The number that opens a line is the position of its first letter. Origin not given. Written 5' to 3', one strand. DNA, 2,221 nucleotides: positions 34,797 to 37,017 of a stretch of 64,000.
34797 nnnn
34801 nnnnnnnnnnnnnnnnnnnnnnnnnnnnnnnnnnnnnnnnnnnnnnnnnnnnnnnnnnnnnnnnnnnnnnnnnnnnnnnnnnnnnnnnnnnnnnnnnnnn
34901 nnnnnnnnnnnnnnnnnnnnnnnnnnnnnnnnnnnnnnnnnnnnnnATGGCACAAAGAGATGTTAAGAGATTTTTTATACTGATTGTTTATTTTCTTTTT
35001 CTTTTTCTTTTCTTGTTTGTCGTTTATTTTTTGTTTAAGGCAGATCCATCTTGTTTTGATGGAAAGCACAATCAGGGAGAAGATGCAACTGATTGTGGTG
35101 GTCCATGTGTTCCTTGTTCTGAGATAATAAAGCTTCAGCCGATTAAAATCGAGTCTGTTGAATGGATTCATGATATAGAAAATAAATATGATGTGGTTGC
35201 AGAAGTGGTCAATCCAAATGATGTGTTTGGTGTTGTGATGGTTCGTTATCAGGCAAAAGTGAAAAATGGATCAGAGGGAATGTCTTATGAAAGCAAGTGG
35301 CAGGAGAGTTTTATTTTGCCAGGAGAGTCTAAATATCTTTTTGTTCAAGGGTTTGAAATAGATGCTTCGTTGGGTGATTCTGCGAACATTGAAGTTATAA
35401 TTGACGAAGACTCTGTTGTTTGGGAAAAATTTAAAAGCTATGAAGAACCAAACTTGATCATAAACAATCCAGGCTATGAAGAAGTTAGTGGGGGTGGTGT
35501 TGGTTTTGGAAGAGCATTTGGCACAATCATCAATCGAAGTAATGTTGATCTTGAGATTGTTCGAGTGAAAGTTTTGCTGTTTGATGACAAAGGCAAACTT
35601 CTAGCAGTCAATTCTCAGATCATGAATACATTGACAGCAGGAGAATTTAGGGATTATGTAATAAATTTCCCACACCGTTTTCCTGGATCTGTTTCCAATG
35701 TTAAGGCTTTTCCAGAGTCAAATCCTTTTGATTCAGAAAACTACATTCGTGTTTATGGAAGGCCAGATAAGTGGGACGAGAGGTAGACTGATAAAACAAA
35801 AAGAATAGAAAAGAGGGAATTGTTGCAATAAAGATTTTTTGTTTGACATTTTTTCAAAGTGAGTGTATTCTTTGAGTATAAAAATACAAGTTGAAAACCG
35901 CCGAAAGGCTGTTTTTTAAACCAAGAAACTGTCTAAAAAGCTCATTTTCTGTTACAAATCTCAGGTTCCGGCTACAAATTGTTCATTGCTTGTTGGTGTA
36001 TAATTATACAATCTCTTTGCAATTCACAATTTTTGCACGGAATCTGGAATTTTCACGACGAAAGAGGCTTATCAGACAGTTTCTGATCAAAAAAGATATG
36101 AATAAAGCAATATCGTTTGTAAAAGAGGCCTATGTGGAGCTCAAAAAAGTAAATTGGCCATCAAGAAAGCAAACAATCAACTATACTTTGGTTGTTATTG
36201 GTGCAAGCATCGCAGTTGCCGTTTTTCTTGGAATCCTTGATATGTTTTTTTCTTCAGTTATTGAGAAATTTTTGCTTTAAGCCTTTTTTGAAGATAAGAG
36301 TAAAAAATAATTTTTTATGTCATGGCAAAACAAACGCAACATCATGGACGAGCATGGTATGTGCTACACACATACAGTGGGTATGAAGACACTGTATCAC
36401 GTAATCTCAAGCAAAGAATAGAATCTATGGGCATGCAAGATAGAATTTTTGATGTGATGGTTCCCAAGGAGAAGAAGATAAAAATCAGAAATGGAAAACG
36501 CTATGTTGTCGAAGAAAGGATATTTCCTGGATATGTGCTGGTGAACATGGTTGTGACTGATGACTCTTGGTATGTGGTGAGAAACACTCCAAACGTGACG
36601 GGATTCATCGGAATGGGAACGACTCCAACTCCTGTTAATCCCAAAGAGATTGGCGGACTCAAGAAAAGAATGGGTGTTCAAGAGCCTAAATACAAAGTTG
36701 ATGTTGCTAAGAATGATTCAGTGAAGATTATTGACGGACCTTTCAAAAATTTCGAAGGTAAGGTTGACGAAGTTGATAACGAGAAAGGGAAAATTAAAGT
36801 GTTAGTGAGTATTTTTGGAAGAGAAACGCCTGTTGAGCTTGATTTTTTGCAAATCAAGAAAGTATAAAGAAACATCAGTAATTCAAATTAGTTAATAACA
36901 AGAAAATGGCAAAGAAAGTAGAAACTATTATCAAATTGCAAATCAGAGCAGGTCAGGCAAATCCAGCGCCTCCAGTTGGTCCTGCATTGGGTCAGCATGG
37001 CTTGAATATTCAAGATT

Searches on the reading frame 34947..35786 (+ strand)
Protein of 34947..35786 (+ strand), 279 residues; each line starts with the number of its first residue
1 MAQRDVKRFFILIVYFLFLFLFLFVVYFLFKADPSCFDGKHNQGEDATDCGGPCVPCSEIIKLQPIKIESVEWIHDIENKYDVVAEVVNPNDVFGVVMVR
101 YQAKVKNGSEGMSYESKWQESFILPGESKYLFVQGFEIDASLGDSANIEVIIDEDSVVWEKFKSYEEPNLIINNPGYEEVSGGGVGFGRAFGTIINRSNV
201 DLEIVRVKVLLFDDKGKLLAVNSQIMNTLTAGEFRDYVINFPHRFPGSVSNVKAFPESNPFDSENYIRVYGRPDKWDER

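Call 11: find_encoding_contigs(protein=window:34947-35786:+, flank=3000, max_places=10)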
Protein window:34947-35786:+ (279 aa): 1 contig read that carries it; 1 place shown.
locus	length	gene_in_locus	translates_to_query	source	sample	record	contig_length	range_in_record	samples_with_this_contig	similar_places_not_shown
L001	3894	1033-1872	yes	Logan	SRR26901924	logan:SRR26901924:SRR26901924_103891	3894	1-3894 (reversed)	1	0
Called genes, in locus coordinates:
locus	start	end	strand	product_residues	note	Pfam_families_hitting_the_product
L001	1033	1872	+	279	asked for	-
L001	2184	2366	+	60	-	PF00584:SecE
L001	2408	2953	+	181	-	PF02357:NusG, PF00467:KOW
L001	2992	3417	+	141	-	PF03946:Ribosomal_L11_N, PF00298:Ribosomal_L11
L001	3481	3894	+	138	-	?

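Call 17: find_homologous_proteins(query=window:34947-35786:+)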
Query window:34947-35786:+ (279 aa): 29 proteins with E <= 0.001 among 2041 candidates.
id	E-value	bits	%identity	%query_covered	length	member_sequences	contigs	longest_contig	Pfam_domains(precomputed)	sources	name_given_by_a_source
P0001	1.7e-186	636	100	100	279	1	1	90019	-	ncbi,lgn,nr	ncbi:MAG: hypothetical protein U9O20_01340 [Patescibacteria group bacterium]|nr:hypothetical protein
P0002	7.1e-164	562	87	100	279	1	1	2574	-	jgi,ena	-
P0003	2.3e-142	492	74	100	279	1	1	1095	-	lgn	-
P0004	1.8e-131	456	68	100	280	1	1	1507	-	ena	-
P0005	5.1e-105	369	59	100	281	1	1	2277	-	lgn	-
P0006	9.7e-103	362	57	98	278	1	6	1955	-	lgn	-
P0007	5.9e-84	300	48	98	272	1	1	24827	-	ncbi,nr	ncbi:MAG: hypothetical protein U9M90_04005 [Patescibacteria group bacterium]|nr:hypothetical protein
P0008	2.5e-82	295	47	98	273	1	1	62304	-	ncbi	-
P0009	1.8e-62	229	42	88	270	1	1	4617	-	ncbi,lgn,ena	-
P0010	1.1e-52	197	37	99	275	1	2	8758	-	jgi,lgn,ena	-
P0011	5.8e-52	195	40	96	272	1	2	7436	-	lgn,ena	-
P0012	5.1e-48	182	37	96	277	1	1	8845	-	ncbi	ncbi:MAG: FxLYD domain-containing protein [Patescibacteria group bacterium]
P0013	5.8e-48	182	37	100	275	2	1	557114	-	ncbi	ncbi:MAG: hypothetical protein WC608_02825 [Parcubacteria group bacterium]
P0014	2.2e-47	180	35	100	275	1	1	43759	-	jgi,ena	-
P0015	3.5e-47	179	38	96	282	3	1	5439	-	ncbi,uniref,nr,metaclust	ncbi:hypothetical protein A2976_00010 [candidate division WWE3 bacterium RIFCSPLOWO2_01_FULL_41_9]|u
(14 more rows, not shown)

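Call 19: find_encoding_contigs(protein=P0002, flank=3000, max_places=4)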
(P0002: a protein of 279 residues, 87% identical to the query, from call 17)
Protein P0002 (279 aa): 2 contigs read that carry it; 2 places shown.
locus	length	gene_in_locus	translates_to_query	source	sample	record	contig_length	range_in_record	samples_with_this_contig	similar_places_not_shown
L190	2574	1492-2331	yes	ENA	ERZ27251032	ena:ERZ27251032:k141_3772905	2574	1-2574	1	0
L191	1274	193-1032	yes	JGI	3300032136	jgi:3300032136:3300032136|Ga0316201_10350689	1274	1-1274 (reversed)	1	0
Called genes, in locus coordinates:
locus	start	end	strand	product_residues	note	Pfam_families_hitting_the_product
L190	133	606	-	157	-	-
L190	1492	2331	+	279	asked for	-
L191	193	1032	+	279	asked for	-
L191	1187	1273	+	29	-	?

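Call 20: find_encoding_contigs(protein=P0004, flank=3000, max_places=4)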
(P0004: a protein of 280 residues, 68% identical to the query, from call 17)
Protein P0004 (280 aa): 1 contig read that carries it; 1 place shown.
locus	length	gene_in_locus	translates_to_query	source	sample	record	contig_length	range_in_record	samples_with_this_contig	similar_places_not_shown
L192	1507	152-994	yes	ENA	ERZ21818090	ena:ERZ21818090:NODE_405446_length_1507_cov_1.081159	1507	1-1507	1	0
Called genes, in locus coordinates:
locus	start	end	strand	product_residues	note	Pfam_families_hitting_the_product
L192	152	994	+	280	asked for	-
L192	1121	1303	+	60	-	PF00584:SecE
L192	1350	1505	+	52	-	?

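Call 27: find_encoding_contigs(protein=P0003, flank=3000, max_places=4)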
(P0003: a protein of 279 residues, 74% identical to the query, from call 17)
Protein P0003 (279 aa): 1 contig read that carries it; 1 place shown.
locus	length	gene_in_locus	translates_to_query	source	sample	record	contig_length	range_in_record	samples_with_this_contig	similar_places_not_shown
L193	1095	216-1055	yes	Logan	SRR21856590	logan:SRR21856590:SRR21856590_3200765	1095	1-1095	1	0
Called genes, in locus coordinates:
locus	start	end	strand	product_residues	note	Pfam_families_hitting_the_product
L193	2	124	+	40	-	?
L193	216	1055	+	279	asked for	-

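Call 28: find_encoding_contigs(protein=P0005, flank=3000, max_places=4)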
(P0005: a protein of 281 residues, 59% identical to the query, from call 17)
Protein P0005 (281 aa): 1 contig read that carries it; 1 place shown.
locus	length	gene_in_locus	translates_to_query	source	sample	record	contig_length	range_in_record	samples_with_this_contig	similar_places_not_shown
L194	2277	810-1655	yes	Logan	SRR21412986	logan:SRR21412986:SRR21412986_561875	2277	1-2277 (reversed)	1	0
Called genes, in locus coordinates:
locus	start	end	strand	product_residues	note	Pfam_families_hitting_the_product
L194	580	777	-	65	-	-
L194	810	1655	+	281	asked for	-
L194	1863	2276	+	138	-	?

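Call 29: find_encoding_contigs(protein=P0006, flank=3000, max_places=8)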
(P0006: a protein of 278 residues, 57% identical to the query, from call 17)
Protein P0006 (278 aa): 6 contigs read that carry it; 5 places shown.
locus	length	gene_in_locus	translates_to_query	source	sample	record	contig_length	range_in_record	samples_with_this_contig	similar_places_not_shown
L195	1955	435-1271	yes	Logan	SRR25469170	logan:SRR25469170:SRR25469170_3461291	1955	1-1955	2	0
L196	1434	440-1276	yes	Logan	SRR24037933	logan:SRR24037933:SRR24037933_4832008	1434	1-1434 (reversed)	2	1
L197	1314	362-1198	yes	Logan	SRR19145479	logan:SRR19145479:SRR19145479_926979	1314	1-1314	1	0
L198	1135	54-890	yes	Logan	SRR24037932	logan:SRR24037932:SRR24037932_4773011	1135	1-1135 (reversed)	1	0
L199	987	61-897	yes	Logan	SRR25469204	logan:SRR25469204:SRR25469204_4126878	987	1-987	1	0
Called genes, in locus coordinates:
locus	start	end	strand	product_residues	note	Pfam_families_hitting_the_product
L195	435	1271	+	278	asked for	-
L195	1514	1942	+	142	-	-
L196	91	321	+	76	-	-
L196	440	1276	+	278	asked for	-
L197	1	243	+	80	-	?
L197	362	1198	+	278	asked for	-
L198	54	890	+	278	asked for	-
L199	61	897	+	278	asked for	-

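Call 32: find_encoding_contigs(protein=P0007, flank=2500, max_places=3)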
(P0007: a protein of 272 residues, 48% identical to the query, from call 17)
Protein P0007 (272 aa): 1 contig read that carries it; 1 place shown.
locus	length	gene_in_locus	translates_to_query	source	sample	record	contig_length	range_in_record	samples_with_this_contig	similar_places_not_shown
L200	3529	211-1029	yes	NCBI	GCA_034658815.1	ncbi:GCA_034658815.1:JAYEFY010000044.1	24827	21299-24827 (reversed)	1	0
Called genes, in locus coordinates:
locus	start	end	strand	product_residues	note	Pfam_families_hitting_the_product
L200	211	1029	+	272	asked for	-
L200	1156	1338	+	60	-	PF00584:SecE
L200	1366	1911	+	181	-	PF02357:NusG, PF00467:KOW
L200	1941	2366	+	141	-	PF03946:Ribosomal_L11_N, PF00298:Ribosomal_L11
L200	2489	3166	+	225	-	PF00687:Ribosomal_L1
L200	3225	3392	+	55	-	PF00471:Ribosomal_L33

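Call 33: find_encoding_contigs(protein=P0008, flank=2500, max_places=3)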
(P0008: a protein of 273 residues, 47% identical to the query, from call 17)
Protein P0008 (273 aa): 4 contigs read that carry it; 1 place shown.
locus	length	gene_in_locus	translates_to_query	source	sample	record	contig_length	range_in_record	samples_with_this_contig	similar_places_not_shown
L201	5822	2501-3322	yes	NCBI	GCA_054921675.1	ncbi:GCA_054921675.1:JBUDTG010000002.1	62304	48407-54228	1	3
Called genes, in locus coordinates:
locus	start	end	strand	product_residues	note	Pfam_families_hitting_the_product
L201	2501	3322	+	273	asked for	-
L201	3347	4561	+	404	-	PF00211:Guanylate_cyc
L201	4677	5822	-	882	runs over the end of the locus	PF07517:SecA_DEAD, PF01043:SecA_PP_bind, PF21090:P-loop_SecA, PF07516:SecA_SW, PF02810:SEC-C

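Call 34: find_encoding_contigs(protein=P0009, flank=2500, max_places=3)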
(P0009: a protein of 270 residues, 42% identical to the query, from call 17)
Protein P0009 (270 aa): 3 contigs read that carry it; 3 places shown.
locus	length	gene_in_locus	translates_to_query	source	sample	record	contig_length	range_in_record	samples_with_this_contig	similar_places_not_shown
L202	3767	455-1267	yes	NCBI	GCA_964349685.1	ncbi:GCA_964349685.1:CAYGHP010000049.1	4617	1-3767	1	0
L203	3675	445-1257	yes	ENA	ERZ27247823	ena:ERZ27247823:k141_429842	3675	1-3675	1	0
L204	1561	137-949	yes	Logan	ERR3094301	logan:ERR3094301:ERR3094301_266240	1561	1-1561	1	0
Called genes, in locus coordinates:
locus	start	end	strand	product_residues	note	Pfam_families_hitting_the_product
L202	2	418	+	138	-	?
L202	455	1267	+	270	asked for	-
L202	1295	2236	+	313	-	PF00535:Glycos_transf_2, PF10111:Glyco_tranf_2_2 (weak)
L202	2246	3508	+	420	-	PF00224:PK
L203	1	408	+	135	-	?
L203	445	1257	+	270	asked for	-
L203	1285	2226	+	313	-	PF00535:Glycos_transf_2, PF10111:Glyco_tranf_2_2 (weak)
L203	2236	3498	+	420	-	PF00224:PK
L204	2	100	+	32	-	?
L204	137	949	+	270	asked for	-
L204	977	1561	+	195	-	?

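Call 64: find_encoding_contigs(protein=P0010, flank=1500, max_places=3)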
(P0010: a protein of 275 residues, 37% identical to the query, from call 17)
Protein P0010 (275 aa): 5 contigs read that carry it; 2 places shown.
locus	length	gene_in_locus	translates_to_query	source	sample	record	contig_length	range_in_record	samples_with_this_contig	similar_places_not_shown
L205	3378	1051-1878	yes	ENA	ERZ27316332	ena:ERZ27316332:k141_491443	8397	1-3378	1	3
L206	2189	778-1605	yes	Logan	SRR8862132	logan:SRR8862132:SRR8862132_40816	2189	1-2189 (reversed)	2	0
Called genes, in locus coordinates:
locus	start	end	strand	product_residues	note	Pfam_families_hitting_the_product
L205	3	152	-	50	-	?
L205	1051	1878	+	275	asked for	-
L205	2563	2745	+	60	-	PF00584:SecE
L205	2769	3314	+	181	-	PF02357:NusG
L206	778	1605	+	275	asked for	-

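Call 65: find_encoding_contigs(protein=P0011, flank=1500, max_places=3)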
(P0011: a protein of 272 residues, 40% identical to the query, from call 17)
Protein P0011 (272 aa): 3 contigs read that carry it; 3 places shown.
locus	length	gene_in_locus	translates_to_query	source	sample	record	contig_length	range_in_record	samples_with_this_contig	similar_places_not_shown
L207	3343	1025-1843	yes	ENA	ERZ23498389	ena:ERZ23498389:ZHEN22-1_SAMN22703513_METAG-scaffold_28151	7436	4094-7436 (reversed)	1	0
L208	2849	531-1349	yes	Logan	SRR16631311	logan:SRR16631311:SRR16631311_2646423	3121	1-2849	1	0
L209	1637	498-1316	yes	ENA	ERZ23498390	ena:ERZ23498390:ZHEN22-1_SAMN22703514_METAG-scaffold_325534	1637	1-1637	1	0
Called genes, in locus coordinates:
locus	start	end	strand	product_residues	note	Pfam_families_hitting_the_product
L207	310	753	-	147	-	-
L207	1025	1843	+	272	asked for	-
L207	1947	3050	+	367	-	PF01098:FTSW_RODA_SPOVE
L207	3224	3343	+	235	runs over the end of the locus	PF01386:Ribosomal_L25p, PF14693:Ribosomal_TL5_C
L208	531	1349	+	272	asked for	-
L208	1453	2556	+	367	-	PF01098:FTSW_RODA_SPOVE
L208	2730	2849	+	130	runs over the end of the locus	?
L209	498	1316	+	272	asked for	-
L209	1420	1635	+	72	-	?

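Call 66: find_encoding_contigs(protein=P0014, flank=1500, max_places=3)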
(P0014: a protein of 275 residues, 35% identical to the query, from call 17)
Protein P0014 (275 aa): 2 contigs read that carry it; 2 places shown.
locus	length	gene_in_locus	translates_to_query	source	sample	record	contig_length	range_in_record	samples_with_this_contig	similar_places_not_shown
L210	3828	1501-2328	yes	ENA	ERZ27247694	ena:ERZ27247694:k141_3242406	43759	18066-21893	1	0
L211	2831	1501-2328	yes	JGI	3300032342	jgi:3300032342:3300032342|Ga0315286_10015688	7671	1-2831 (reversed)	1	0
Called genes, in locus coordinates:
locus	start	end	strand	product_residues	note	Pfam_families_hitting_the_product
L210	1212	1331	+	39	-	-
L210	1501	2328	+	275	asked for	-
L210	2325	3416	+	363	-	PF01098:FTSW_RODA_SPOVE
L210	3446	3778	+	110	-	-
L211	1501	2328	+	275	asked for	-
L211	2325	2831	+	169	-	?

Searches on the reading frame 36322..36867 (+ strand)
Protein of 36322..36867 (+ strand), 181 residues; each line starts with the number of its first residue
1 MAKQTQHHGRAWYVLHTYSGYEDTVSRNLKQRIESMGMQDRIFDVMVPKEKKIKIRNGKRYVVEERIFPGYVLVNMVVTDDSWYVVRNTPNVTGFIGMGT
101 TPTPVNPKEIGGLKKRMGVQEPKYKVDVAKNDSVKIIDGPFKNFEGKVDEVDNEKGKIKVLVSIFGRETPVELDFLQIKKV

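Call 12: find_related_loci(query=window:36322-36867:+, collection=genome_contigs, flank=6000)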
Query window:36322-36867:+ (181 aa) in genome_contigs; peptide patterns used: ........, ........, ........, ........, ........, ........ (x = any residue, [..] = any of these).
600 stretches matched a pattern (row limit reached: there are more); 579 encode a relative of the query (tblastn E <= 1e-3); the best 80 are kept; 80 distinct loci.
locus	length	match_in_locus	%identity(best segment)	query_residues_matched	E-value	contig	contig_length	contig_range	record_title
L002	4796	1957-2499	87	1-181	2e-109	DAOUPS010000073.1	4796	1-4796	MAG TPA_asm: bacterium isolate CSMAG_106 CSMAG_106_k127_498944_length_4796_cov_17.0000, whole genome shotgun sequence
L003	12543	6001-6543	87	1-181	3e-107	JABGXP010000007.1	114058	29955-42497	MAG: bacterium isolate SI034_bin78 k141_789396, whole genome shotgun sequence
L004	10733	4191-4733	86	1-181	9e-106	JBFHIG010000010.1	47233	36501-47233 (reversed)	MAG: Candidatus Moraniibacteriota bacterium isolate Mix_sand07.2021.05.G.32 k141_1528660_length_47233_cov_14.9724, whole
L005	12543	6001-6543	85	1-181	2e-102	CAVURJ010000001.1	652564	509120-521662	MAG: Candidatus Moranbacteria bacterium isolate MFD09730.bin.1.17 genome assembly, contig: contig_20098, whole genome sh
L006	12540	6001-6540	83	1-180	1e-101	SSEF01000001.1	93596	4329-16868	MAG: Candidatus Moraniibacteriota bacterium isolate Bin_68_2 c_000000027222, whole genome shotgun sequence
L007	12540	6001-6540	84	1-180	1e-101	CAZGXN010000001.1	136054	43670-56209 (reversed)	MAG TPA_asm: uncultured Bdellovibrionales bacterium isolate ERP113451_co1_249 genome assembly, contig: NODE_43_length_13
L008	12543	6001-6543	82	1-181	2e-101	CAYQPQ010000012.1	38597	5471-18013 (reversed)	MAG TPA_asm: uncultured Bdellovibrionales bacterium isolate SRP278252_co1_435 genome assembly, contig: NODE_1538_length_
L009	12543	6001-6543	82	1-181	2e-101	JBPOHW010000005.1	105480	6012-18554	MAG: Candidatus Moraniibacteriota bacterium isolate MAG_322 c_000000394488, whole genome shotgun sequence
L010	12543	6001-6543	85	1-181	1e-101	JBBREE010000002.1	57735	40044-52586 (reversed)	MAG: Candidatus Moraniibacteriota bacterium isolate Co_metawrap_2488 Cmw_2488_k141_11530211_length_57735_cov_11.0000, wh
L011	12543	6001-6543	83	1-181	1e-101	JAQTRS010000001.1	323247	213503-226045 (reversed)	MAG: Candidatus Moraniibacteriota bacterium isolate STB_169 NODE_63_length_323247_cov_5.600350_Sandtown_B, whole genome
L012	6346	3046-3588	83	1-181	2e-101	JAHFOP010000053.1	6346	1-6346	MAG: Candidatus Moraniibacteriota bacterium isolate nzgw506 NODE_13053_length_6347_cov_2.783970, whole genome shotgun se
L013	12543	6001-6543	83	1-181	1e-101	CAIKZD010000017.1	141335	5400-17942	uncultured bacterium isolate AlinenLipids_bin-5474 genome assembly, contig: bin-5474:17/22, whole genome shotgun sequenc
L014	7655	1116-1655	83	1-180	2e-101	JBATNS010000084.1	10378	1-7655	MAG: Candidatus Moraniibacteriota bacterium isolate MFD10518_ilm_asm_bin9 k127_289184, whole genome shotgun sequence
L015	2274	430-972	82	1-181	2e-105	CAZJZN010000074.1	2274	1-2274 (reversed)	MAG TPA_asm: uncultured Bdellovibrionales bacterium isolate SRP286056_co1_430 genome assembly, contig: NODE_88315_length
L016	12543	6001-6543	84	1-181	1e-100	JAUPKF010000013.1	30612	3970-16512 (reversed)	MAG: Patescibacteria group bacterium isolate erpe_2018_pw_0hr_WHONDRS-PP48-000085_A_bin.1 scaffold_92, whole genome shot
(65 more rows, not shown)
